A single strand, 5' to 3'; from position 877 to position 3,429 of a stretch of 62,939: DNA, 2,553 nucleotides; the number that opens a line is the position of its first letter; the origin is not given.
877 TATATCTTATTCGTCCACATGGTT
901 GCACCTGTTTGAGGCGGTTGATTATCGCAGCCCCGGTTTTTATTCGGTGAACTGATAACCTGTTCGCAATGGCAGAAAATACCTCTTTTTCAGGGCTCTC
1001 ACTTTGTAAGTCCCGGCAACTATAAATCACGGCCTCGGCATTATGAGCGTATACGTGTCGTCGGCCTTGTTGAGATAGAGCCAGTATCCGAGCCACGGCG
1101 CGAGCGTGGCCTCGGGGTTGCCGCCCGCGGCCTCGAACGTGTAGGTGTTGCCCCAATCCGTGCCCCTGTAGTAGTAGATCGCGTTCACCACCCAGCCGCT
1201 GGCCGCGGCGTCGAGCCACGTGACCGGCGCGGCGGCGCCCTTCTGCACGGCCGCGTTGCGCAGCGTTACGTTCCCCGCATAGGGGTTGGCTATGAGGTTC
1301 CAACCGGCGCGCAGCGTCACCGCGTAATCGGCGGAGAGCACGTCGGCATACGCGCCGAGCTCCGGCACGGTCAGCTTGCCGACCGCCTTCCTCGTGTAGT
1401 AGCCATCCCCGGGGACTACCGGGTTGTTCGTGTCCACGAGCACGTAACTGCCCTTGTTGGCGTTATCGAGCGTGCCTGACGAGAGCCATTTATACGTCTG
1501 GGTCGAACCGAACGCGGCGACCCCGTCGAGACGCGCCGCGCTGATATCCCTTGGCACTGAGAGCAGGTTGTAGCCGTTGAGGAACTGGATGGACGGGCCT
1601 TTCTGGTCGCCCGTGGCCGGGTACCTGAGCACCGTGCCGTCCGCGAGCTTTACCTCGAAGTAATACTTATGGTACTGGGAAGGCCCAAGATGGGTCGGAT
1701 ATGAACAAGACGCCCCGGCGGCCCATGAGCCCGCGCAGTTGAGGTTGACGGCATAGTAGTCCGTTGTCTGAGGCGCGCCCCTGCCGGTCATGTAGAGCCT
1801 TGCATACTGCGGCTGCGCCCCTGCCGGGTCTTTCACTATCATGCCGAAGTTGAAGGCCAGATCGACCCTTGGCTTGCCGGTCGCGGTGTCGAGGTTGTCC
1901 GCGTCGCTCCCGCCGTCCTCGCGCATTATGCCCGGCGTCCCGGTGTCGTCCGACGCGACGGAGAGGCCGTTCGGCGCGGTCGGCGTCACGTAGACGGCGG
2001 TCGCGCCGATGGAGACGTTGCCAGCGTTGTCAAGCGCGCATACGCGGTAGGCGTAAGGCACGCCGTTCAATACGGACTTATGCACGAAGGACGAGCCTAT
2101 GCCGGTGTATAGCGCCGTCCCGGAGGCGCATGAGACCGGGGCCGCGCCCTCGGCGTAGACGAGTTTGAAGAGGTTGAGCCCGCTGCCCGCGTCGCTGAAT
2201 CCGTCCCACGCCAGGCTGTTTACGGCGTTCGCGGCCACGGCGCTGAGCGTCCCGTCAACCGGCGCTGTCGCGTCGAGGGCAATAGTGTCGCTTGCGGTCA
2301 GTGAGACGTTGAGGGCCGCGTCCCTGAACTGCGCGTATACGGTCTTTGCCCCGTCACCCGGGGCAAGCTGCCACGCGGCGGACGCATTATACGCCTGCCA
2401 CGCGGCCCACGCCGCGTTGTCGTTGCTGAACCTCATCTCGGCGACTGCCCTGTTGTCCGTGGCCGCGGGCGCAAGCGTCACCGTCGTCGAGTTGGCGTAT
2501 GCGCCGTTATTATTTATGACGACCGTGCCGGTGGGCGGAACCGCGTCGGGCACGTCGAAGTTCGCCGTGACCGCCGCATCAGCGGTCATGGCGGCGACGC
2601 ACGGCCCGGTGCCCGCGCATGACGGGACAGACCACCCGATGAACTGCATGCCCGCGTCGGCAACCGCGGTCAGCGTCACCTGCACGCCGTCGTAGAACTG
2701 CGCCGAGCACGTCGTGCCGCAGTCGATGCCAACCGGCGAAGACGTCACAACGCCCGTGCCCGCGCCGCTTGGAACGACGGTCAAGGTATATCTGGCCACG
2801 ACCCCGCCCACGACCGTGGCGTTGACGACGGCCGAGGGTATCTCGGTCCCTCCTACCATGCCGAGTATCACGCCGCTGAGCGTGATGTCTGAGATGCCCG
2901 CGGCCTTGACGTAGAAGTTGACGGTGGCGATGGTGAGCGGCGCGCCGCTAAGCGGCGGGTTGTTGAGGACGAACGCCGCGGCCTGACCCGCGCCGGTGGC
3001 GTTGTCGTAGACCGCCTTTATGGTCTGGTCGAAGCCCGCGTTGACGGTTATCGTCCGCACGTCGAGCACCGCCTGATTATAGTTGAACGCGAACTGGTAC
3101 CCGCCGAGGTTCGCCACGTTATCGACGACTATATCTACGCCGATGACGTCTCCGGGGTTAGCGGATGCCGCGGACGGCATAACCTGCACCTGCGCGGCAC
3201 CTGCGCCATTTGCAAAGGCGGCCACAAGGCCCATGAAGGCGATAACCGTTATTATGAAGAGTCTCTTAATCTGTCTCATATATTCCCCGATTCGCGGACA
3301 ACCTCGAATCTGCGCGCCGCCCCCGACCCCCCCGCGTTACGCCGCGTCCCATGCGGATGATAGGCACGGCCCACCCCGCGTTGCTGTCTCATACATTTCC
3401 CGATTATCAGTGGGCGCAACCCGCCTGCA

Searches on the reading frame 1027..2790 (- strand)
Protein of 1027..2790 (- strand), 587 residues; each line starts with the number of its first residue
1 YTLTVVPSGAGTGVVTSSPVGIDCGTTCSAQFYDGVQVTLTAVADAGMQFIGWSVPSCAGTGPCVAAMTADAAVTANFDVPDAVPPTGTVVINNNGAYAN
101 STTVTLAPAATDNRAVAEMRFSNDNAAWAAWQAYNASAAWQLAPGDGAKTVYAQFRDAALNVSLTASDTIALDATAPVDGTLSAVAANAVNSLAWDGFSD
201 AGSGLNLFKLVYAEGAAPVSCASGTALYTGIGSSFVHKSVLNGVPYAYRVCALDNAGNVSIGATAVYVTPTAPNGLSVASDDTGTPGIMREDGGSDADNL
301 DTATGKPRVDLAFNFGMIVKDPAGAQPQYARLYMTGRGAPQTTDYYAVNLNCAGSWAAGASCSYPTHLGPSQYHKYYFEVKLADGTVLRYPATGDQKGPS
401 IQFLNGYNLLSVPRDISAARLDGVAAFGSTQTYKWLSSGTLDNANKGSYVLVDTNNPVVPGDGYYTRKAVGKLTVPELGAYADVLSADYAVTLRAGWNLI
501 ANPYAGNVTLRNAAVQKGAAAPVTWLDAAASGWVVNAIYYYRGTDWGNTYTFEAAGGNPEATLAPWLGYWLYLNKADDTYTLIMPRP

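Call 78: search_solved_structures(query=window:1027-2790:-, max_evalue=0.1)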
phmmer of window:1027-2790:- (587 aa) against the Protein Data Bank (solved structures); distinct sequences matched with E-value up to 0.1: 0.

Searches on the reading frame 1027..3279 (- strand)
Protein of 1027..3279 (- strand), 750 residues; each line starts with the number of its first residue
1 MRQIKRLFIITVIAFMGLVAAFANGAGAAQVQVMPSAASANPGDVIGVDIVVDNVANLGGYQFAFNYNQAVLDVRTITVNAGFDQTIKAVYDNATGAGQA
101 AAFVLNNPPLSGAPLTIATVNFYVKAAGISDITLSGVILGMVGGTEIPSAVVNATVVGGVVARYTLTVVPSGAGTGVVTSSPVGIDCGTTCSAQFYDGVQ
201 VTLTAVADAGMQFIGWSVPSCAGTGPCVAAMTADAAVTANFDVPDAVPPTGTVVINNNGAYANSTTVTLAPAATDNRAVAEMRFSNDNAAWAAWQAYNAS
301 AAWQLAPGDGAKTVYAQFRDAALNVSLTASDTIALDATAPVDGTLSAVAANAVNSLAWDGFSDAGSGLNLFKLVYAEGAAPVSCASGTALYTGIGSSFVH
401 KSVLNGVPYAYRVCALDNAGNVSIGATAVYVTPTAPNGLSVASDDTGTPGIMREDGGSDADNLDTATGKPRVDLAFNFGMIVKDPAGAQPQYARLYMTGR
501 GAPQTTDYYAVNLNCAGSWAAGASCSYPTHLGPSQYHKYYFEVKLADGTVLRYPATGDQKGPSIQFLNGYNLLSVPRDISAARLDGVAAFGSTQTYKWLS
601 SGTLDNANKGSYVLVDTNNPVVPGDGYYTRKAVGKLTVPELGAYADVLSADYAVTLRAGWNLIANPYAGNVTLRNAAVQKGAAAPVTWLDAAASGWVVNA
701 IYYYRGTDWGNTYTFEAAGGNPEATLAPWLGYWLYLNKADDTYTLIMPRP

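Call 6: search_protein_families(library=pfam, proteins=[window:1027-3279:-], max_evalue=1)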
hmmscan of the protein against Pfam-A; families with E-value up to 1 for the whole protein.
window:1027-3279:- (750 aa): 3 families
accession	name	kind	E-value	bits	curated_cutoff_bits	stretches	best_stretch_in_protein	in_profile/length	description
PF00963.24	Cohesin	-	2.3e-07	31.5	24.1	1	32-138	2-118/139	Cohesin domain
PF18998.6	Flg_new_2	-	7.1e-06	26.4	23.6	1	190-242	14-70/73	Divergent InlB B-repeat domain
PF17957.7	Big_7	-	0.11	13.6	24.1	1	249-314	1-68/70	Bacterial Ig domain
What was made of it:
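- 2800..3192 (-): Cohesin module of p7 (residues ~30-160). Pfam PF00963 at 31.5 bits, above the 24.1 cut-off (call 6).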

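Call 10: find_homologous_proteins(query=window:1027-3279:-)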
Query window:1027-3279:- (750 aa): 329 proteins with E <= 0.001 among 8000 candidates; the best 120 are listed.
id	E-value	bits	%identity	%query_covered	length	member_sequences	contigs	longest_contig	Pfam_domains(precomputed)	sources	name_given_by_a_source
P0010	0.0e+0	1659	100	100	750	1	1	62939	PF00963.25,PF18998.7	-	-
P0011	8.8e-187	641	45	15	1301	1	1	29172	PF18998.7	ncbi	-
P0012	4.5e-160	553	51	12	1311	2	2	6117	PF02747.21,PF12690.14,PF18998.7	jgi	jgi:uncharacterized protein (DUF2345 family)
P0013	3.7e-155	536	46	14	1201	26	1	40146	PF09479.17,PF18998.7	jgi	jgi:uncharacterized repeat protein (TIGR02543 family)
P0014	4.2e-135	470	42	18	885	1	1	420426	PF09479.17,PF18998.7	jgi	jgi:hypothetical protein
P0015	6.9e-134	466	45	25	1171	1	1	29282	PF00041.28,PF00082.28,PF16656.12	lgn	-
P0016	1.1e-129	452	49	13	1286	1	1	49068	PF13205.13,PF17957.8,PF24893.1,PF19077.7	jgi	-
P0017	1.7e-129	452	53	10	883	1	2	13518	PF18998.7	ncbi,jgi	jgi:hypothetical protein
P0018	2.3e-129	451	53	11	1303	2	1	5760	PF09479.17,PF18998.7,PF27052.1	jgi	jgi:hypothetical protein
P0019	1.2e-119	419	45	26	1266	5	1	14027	PF25832.1,PF00041.28,PF00082.28,PF16656.12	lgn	-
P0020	1.3e-119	419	46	24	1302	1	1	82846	PF25059.2,PF18998.7,PF13540.13,PF23759.2,PF00041.28,PF16656.12,PF25390.2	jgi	jgi:alpha-tubulin suppressor-like RCC1 family protein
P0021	1.4e-119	419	43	25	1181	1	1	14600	PF00041.28,PF00082.28,PF19077.7,PF16656.12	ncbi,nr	ncbi:MAG: S8 family serine peptidase [Deltaproteobacteria bacterium]|nr:S8 family serine peptidase [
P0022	5.2e-117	410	42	36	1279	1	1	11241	PF25832.1,PF13004.14,PF25833.1,PF00041.28,PF00082.28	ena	-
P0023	5.5e-115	404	56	13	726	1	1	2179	PF13750.13,PF24893.1,PF19078.7,PF19077.7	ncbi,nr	ncbi:MAG: hypothetical protein IMZ62_11810, partial [Chloroflexi bacterium]|nr:hypothetical protein 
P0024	4.3e-114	401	55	11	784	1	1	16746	PF18998.7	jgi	jgi:hypothetical protein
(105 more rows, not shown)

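Call 41: search_protein_families(library=ncbifam, proteins=[window:1027-3279:-], max_evalue=0.01)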
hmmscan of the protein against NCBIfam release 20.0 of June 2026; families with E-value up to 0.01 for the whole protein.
window:1027-3279:- (750 aa): 1 family
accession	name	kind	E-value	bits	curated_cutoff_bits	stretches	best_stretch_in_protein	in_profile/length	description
NF045522.1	MXAN_2561_fam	equivalog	1.5e-05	24.6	150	1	395-442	220-267/304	MXAN_2561 family MXYO-CTERM-anchored protein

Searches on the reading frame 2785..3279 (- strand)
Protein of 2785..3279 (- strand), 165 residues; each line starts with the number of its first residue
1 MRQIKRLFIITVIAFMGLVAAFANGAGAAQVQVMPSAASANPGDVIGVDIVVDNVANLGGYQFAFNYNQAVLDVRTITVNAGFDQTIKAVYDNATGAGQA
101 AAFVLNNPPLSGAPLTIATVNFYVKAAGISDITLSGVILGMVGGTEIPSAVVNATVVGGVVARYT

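Call 25: search_solved_structures(query=A2, max_evalue=1, show_alignments=1)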
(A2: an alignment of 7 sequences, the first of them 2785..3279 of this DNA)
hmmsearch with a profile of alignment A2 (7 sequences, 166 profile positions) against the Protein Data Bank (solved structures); distinct sequences matched with E-value up to 1: 41.
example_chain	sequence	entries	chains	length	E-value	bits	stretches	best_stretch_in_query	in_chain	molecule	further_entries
3l8q_A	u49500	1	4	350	3.5e-13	52.9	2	28-136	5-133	Cellulosomal scaffoldin adaptor protein B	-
1qzn_A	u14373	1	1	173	7e-07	32.4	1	27-136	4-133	cellulosomal scaffoldin adaptor protein B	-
3f2l_A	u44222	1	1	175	8.9e-07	32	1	28-136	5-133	Cellulosomal scaffoldin adaptor protein B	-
1zv9_A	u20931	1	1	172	9.7e-07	31.9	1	28-136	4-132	Cellulosomal scaffoldin adaptor protein B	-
3bwz_A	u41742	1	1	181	1e-06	31.9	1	28-136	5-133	Cellulosomal scaffoldin adaptor protein B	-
1tyj_A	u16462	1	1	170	1.9e-06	31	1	38-83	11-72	cellulosomal scaffoldin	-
2y3n_A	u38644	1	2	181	2.1e-06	30.8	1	38-83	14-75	CELLULOSOMAL SCAFFOLDIN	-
3fnk_A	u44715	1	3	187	0.00016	24.7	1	38-83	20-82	Cellulosomal scaffoldin adaptor protein B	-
4u3s_A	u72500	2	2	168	0.0002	24.4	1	37-82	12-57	Cellulosomal scaffoldin adaptor protein B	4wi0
3ghp_A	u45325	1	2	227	0.00066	22.7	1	38-83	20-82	Cellulosomal scaffoldin adaptor protein B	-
5g5d_A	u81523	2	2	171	0.0028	20.7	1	28-82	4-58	CELLULOSOME ANCHORING PROTEIN COHESIN REGION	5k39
5lxv_A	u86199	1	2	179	0.0081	19.2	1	28-88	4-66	Scaffoldin C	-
7lbe_E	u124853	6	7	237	0.0094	18.9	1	5-54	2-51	Fab 13H11 light chain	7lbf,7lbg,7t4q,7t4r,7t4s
2bm3_A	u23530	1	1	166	0.015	18.2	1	38-137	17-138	SCAFFOLDING DOCKERIN BINDING PROTEIN A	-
7sjo_F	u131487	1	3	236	0.017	18.1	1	5-54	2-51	Fab15H6.v4 Light Chain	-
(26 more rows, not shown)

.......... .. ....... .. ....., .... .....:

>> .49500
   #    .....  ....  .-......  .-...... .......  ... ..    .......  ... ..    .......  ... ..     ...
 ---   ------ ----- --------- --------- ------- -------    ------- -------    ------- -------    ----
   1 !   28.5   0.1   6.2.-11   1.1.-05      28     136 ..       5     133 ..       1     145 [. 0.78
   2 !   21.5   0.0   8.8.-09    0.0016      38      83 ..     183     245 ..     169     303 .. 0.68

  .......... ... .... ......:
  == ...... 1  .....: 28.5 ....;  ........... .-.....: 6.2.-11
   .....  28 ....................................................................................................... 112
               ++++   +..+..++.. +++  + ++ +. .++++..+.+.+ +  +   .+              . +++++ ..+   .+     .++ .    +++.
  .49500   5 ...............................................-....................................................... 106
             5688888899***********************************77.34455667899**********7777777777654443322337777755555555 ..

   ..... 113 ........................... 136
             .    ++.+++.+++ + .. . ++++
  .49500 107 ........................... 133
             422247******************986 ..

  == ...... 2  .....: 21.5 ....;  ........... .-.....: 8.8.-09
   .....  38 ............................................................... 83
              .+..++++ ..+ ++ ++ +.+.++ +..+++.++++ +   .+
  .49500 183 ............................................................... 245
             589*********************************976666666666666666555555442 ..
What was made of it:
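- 2800..3192 (-): The profile matches solved type-II cohesins at E 3.5e-13 (call 25).
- On Cohesin (Pfam PF00963): A profile of 7 orthologous modules matches A. cellulolyticus ScaB cohesins 3l8q_A at E 3.5e-13 and 1qzn_A at E 7e-7 (call 25).
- Checked: A 7-sequence profile matches solved type-II cohesins of A. cellulolyticus ScaB at E 3.5e-13 (call 25).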

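Call 31: find_homologous_proteins(query=window:2785-3279:-)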
Query window:2785-3279:-: 388 candidates shared short words with the query, none scored E <= 0.001.
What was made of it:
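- Tried and rejected: Nothing at E <= 1e-3 (call 31), so no admissible alignment existed for a cohesin structure model.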

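Call 73: find_related_loci(query=A7, collection=metagenome_contigs, flank=6000)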
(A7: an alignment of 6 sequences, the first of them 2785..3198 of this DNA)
Query A7 (138 aa) in metagenome_contigs; peptide patterns used: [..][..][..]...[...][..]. (x = any residue, [..] = any of these).
203 stretches matched a pattern; 39 encode a relative of the query (tblastn E <= 1e-3); 38 distinct loci.
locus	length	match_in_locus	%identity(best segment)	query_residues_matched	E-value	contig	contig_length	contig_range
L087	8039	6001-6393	45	1-131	2e-30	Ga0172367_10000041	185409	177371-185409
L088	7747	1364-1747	45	1-130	4e-30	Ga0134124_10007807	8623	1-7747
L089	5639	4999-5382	44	1-130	1e-27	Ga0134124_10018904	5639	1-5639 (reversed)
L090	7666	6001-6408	43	1-136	3e-26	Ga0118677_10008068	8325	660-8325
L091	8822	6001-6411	36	1-138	4e-25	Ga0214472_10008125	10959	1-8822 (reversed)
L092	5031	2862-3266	29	1-134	5e-13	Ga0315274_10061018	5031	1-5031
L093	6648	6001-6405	29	1-134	5e-13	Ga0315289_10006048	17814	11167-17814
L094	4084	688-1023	28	2-108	3e-11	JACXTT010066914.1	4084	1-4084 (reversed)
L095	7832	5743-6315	40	3-52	9e-11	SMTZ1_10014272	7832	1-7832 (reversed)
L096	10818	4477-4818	28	4-112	3e-9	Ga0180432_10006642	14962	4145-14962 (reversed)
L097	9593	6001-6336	24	4-109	4e-9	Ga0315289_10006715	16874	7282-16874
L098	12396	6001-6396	31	6-131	9e-9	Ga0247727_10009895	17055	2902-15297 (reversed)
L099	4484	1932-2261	28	4-107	2e-8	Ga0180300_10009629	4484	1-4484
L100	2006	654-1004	32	15-121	1e-7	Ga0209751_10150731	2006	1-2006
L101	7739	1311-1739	29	6-134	2e-7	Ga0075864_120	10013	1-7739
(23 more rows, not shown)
